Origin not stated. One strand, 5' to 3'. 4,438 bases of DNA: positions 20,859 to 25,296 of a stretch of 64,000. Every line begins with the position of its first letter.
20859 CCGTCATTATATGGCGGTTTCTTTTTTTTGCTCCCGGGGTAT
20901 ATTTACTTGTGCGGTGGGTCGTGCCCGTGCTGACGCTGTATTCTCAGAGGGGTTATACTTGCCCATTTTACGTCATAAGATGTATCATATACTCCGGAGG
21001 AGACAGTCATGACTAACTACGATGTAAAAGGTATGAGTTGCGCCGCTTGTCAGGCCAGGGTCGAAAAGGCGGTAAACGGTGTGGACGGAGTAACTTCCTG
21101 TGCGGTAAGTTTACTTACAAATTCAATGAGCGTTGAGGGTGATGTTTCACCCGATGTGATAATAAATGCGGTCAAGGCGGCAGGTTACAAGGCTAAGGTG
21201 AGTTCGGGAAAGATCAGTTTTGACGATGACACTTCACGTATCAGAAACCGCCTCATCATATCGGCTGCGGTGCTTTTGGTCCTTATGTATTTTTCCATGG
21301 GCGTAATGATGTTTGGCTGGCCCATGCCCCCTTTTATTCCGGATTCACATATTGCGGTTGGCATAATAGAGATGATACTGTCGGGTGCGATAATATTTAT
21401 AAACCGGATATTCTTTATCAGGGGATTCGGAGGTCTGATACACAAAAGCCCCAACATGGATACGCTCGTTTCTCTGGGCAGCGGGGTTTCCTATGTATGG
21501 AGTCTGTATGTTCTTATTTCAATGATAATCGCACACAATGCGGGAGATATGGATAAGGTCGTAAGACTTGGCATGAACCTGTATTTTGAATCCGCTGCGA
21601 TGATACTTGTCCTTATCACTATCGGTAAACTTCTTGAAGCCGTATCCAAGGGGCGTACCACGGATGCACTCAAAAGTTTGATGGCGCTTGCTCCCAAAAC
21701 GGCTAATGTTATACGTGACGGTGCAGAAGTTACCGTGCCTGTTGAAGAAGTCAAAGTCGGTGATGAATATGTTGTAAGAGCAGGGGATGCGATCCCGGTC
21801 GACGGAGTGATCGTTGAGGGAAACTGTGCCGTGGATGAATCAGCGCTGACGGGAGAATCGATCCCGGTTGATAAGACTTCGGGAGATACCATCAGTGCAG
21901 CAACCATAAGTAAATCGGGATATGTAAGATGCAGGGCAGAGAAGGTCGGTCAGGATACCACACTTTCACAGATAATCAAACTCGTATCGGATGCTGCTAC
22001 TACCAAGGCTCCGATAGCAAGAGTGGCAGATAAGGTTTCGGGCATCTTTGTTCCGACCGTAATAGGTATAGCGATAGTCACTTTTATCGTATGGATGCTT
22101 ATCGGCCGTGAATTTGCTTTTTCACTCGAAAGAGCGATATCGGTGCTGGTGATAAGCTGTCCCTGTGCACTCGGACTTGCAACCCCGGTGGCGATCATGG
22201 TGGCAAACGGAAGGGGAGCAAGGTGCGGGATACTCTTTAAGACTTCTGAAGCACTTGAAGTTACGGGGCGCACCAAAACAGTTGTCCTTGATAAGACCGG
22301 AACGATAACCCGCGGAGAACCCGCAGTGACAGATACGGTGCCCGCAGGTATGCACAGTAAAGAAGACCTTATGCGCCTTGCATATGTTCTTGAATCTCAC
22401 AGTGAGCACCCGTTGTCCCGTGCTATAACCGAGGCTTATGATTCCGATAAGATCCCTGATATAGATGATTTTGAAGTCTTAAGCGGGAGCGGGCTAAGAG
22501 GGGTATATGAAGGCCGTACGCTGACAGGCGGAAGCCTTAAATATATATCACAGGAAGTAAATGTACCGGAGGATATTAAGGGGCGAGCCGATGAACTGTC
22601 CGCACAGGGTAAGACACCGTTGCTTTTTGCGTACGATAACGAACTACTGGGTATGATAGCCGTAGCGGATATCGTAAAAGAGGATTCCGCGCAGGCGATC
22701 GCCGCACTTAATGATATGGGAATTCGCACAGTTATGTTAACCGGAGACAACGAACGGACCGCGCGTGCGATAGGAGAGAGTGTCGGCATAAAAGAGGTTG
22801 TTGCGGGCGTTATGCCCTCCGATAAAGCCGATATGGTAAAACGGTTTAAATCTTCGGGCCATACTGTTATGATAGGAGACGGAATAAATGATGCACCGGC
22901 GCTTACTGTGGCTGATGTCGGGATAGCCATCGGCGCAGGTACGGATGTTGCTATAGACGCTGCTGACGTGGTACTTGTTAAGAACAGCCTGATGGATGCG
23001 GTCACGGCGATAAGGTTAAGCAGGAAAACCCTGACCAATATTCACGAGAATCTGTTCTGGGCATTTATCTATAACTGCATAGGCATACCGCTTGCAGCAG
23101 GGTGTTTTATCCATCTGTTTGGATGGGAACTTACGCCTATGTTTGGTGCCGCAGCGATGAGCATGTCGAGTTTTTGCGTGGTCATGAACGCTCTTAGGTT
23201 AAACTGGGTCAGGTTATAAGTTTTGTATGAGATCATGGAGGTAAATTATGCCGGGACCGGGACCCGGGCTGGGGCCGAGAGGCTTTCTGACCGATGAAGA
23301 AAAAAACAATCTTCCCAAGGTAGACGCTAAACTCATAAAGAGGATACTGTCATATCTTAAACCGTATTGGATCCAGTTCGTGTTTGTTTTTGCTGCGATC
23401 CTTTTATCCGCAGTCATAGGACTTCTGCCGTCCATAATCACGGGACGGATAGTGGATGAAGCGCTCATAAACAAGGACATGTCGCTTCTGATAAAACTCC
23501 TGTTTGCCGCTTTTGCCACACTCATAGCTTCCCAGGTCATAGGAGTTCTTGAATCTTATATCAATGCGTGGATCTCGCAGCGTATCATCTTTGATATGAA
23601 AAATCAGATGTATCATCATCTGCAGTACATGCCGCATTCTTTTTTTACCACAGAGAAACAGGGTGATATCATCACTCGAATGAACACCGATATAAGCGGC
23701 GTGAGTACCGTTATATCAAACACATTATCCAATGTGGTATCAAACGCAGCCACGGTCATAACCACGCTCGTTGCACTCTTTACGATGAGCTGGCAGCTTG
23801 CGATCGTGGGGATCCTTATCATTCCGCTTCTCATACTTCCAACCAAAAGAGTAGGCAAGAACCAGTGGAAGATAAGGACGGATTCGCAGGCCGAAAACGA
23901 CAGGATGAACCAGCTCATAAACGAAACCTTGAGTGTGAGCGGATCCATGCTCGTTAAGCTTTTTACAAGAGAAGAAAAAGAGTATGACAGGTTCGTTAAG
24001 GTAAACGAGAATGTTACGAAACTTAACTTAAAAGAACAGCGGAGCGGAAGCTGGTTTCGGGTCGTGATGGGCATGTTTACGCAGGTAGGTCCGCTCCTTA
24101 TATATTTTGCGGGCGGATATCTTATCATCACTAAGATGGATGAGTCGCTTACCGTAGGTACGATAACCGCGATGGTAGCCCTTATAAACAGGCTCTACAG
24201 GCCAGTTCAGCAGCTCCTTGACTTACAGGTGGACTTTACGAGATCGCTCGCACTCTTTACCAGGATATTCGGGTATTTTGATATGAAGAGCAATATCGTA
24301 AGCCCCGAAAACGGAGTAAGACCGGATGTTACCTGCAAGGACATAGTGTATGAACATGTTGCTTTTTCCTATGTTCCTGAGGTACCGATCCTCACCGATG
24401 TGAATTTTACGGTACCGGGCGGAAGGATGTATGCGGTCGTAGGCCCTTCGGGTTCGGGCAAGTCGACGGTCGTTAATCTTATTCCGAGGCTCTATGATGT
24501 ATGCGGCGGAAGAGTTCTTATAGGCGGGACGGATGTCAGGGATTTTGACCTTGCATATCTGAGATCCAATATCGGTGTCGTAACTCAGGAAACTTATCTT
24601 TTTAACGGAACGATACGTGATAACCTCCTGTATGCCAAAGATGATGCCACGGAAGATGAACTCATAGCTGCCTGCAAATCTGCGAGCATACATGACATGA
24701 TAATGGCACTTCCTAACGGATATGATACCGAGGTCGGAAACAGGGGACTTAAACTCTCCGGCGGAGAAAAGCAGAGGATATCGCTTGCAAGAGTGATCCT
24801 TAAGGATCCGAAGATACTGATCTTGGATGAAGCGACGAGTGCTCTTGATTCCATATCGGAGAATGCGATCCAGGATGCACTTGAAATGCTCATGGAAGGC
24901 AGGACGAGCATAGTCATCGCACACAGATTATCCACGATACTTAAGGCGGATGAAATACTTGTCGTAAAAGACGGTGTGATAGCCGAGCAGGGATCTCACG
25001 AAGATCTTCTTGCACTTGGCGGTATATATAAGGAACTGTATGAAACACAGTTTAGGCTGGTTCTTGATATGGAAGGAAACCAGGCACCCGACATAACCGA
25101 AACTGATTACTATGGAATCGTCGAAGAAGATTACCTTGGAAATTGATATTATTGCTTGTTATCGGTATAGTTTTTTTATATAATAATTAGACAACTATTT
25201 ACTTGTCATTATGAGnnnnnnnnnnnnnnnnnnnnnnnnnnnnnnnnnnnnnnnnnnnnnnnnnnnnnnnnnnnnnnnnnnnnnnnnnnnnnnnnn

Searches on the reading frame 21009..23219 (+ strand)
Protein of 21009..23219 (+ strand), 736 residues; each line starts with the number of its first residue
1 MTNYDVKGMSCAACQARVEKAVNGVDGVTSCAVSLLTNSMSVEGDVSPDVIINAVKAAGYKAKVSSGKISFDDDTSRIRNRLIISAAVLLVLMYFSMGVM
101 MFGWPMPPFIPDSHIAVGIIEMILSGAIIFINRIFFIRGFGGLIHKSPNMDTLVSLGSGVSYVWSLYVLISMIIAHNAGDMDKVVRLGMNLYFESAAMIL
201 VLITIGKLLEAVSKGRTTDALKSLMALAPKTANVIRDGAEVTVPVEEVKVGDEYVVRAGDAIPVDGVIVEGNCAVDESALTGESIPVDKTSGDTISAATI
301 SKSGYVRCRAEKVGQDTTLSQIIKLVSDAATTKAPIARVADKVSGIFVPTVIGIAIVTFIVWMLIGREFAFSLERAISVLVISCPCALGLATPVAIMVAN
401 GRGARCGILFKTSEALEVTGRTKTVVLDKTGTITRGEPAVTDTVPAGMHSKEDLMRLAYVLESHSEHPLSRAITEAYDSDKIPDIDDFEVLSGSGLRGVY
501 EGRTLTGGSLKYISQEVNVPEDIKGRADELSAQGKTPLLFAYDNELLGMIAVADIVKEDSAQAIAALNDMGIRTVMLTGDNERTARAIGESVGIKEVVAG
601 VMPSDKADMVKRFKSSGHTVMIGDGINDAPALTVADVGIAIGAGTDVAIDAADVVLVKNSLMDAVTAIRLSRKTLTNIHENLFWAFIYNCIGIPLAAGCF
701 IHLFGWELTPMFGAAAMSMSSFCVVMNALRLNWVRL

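Call 66: search_protein_families(library=pfam, proteins=[window:21009-23219:+], max_evalue=0.0001)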
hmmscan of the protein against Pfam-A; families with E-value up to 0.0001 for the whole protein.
window:21009-23219:+ (736 aa): 4 families
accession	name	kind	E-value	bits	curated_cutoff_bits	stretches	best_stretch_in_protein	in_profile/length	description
PF00122.25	E1-E2_ATPase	-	9.3e-59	198.4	28.1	1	227-405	2-180/181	E1-E2 ATPase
PF00702.32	Hydrolase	-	1.2e-35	124.1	26.4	1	423-635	2-190/191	haloacid dehalogenase-like hydrolase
PF00403.32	HMA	-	2.5e-15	57.1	24.8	1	4-61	2-62/62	Heavy-metal-associated domain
PF08282.18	Hydrolase_3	-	9.7e-06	25.9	20.9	0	617-665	204-251/255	haloacid dehalogenase-like hydrolase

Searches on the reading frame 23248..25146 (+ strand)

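Call 66: search_protein_families(library=pfam, proteins=[window:23248-25146:+], max_evalue=0.0001)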
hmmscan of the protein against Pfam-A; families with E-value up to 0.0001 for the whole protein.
window:23248-25146:+ (632 aa): 3 families
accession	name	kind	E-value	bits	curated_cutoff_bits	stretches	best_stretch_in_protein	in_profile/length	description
PF00664.28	ABC_membrane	-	7.7e-46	157.4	28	1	45-319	2-273/274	ABC transporter transmembrane region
PF00005.33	ABC_tran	-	7.9e-31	107.9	25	1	382-531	1-137/137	ABC transporter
PF02463.25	SMC_N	-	1.5e-07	31.5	40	0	484-574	135-212/220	RecF/RecN/SMC N terminal domain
